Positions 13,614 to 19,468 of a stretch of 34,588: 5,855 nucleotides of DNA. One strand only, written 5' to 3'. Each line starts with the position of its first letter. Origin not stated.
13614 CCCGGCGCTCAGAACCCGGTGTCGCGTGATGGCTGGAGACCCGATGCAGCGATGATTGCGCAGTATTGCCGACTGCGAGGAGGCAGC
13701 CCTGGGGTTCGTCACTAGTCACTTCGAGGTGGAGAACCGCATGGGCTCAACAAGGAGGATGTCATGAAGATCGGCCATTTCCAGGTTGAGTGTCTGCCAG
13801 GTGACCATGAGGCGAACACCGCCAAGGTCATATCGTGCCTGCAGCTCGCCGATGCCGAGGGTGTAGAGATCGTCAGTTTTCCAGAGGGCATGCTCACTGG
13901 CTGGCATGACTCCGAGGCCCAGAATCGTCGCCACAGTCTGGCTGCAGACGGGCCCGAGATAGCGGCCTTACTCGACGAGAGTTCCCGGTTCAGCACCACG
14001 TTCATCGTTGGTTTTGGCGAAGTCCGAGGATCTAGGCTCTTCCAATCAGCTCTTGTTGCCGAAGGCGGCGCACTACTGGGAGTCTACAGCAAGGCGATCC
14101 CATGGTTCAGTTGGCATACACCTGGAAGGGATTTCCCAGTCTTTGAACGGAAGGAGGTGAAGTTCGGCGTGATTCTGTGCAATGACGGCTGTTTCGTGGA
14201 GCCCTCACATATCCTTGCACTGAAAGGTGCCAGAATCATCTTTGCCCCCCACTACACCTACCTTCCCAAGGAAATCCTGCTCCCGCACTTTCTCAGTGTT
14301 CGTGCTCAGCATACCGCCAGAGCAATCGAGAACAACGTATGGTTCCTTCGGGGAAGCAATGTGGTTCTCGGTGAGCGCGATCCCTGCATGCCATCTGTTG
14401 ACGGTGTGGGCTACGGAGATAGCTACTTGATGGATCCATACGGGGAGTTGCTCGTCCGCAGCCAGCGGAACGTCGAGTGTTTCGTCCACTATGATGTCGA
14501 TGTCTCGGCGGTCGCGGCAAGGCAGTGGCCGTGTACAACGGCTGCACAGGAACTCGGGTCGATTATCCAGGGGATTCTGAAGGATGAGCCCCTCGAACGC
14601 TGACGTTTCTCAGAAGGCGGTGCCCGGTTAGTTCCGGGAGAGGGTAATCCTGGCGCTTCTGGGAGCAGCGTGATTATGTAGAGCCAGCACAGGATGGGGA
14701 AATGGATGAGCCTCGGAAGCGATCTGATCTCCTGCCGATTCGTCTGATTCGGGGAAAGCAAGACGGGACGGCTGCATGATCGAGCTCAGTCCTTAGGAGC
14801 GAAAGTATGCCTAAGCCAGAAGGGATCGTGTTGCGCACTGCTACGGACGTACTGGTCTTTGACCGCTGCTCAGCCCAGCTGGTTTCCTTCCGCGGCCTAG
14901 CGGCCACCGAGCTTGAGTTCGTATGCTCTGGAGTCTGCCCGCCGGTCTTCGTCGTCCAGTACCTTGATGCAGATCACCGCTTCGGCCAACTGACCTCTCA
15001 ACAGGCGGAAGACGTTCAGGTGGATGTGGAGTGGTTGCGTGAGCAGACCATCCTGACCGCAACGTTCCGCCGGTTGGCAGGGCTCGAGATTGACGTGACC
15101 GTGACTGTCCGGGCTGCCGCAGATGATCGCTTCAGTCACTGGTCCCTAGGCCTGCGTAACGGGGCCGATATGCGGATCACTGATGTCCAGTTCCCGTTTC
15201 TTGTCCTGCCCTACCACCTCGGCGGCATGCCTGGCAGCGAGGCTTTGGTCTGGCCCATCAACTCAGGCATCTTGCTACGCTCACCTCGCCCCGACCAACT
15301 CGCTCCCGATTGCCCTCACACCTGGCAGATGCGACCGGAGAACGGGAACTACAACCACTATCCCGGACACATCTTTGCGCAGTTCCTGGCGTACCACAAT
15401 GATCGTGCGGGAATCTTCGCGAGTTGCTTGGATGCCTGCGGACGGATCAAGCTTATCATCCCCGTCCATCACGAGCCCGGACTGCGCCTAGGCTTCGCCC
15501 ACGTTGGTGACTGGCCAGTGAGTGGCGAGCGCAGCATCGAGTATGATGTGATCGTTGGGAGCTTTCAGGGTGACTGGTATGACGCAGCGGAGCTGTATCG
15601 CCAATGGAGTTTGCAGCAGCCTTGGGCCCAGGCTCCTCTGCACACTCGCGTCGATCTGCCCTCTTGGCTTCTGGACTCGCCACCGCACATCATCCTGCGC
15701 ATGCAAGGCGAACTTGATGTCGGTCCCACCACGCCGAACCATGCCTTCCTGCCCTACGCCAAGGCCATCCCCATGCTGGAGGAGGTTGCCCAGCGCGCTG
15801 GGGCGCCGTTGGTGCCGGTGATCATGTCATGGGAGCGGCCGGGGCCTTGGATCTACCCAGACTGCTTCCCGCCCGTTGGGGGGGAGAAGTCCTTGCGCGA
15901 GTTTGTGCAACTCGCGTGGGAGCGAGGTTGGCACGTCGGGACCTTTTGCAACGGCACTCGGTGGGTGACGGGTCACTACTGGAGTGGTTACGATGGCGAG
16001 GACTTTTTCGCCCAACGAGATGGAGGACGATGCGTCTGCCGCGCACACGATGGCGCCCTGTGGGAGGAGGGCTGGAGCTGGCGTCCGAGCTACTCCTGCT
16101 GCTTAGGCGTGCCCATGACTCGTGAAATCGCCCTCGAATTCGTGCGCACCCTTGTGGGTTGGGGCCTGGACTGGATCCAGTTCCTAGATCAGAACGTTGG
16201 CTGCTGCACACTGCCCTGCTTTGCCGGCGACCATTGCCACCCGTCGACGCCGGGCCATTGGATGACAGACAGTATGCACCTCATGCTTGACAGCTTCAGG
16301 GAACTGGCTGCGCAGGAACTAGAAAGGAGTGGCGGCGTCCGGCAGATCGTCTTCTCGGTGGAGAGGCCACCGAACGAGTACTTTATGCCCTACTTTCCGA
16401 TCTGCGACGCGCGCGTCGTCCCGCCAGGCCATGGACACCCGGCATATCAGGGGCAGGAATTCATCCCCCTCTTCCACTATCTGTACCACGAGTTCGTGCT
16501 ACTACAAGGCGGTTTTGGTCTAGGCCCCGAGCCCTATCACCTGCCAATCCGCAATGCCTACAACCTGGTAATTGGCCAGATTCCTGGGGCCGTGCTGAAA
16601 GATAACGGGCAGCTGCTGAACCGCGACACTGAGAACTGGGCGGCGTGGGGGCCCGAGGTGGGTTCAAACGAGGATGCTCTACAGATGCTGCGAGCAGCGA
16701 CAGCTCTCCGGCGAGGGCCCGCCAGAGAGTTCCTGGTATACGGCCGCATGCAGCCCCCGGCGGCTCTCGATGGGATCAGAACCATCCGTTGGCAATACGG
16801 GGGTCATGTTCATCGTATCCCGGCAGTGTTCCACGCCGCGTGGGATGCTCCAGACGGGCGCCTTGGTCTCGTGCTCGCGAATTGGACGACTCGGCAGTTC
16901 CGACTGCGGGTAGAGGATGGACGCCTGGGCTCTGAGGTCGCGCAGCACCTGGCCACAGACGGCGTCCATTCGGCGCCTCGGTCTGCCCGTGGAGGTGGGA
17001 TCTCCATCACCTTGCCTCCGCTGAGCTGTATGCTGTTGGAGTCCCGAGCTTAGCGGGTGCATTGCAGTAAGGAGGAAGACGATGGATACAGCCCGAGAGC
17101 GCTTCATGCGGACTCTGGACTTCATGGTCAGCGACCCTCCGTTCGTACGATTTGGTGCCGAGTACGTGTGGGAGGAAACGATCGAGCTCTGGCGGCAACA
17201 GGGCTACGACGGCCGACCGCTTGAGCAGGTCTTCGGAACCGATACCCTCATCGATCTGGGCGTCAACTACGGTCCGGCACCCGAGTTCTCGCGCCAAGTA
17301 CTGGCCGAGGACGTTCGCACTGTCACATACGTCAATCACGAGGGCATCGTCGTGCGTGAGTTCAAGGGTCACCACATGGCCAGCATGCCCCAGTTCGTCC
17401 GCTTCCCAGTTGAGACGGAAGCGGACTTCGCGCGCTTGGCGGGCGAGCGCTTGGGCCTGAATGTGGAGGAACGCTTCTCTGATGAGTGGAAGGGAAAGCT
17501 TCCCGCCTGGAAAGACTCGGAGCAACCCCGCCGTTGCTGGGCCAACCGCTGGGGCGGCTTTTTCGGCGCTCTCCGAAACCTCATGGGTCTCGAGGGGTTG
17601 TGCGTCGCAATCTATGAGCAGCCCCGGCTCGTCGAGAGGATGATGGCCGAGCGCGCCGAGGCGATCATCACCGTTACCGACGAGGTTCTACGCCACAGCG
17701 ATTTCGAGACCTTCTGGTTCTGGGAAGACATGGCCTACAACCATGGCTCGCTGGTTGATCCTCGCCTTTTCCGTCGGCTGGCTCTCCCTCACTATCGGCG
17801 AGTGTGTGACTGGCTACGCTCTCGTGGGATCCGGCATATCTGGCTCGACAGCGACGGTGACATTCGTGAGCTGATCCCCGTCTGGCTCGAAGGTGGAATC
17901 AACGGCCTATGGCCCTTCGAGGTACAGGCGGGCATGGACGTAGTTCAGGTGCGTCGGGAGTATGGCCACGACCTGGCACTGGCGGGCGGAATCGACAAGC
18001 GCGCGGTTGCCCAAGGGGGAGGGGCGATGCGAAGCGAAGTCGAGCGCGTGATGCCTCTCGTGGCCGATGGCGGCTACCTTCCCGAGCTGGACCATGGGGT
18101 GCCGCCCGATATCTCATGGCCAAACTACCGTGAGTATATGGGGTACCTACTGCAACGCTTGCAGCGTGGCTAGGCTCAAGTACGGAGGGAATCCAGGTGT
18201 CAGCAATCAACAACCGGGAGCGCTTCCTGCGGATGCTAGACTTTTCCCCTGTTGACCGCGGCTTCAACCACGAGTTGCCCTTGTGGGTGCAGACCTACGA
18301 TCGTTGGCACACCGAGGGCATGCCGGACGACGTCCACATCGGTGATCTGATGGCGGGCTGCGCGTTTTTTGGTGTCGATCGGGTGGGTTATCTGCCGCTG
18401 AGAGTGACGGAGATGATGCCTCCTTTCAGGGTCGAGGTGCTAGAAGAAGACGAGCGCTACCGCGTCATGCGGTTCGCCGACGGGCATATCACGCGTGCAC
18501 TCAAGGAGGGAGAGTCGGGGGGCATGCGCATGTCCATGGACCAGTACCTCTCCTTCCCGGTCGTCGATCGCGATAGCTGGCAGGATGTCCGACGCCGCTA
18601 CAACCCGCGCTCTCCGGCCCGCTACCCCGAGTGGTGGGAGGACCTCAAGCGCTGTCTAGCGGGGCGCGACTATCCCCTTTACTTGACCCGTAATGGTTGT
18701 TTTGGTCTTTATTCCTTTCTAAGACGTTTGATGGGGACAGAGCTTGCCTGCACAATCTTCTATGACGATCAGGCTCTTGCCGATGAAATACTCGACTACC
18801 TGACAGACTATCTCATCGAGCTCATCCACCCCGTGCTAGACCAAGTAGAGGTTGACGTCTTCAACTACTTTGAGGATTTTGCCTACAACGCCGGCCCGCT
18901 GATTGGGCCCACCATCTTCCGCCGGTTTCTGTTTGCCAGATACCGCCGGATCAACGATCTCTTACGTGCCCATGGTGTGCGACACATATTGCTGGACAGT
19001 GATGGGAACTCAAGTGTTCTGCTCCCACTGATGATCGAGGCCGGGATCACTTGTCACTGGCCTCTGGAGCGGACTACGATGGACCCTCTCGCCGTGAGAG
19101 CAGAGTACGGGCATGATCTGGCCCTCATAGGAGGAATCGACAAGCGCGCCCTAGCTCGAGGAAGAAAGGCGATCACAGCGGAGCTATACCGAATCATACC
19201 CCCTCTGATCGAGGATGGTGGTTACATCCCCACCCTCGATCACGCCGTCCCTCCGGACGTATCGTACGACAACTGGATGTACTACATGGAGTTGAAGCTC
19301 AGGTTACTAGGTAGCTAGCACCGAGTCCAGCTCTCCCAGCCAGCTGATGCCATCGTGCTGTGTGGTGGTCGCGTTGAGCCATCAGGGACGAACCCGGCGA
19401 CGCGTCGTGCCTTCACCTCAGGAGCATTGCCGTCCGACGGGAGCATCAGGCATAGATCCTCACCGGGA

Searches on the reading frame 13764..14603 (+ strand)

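Call 39: search_protein_families(library=pfam, proteins=[window:13764-14603:+], max_evalue=0.001)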
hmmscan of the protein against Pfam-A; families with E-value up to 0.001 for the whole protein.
window:13764-14603:+ (279 aa): 1 family
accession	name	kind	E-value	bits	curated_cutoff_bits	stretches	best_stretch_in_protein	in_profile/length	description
PF00795.27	CN_hydrolase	-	1.2e-24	87.5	23.2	1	8-251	7-252/256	Carbon-nitrogen hydrolase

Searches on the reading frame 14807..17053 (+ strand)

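Call 39: search_protein_families(library=pfam, proteins=[window:14807-17053:+], max_evalue=0.001)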
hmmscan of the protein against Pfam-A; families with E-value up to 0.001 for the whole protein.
window:14807-17053:+ (748 aa): 1 family
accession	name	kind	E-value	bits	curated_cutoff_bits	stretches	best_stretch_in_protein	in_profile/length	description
PF19773.5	DUF6259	-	6.4e-30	104.7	28.7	1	244-568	3-297/300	Domain of unknown function (DUF6259)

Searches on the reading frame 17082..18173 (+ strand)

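Call 39: search_protein_families(library=pfam, proteins=[window:17082-18173:+], max_evalue=0.001)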
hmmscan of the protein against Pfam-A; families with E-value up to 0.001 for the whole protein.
window:17082-18173:+ (363 aa): 1 family
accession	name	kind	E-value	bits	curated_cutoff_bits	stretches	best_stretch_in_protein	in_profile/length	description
PF01208.23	URO-D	-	5.4e-09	36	23.9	1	167-350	153-337/346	Uroporphyrinogen decarboxylase (URO-D)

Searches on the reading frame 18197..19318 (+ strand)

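Call 39: search_protein_families(library=pfam, proteins=[window:18197-19318:+], max_evalue=0.001)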
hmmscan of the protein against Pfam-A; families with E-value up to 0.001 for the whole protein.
window:18197-19318:+ (373 aa): 1 family
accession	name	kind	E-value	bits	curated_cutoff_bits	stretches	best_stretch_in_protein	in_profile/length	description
PF01208.23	URO-D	-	3.1e-13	49.9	23.9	1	109-365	82-341/346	Uroporphyrinogen decarboxylase (URO-D)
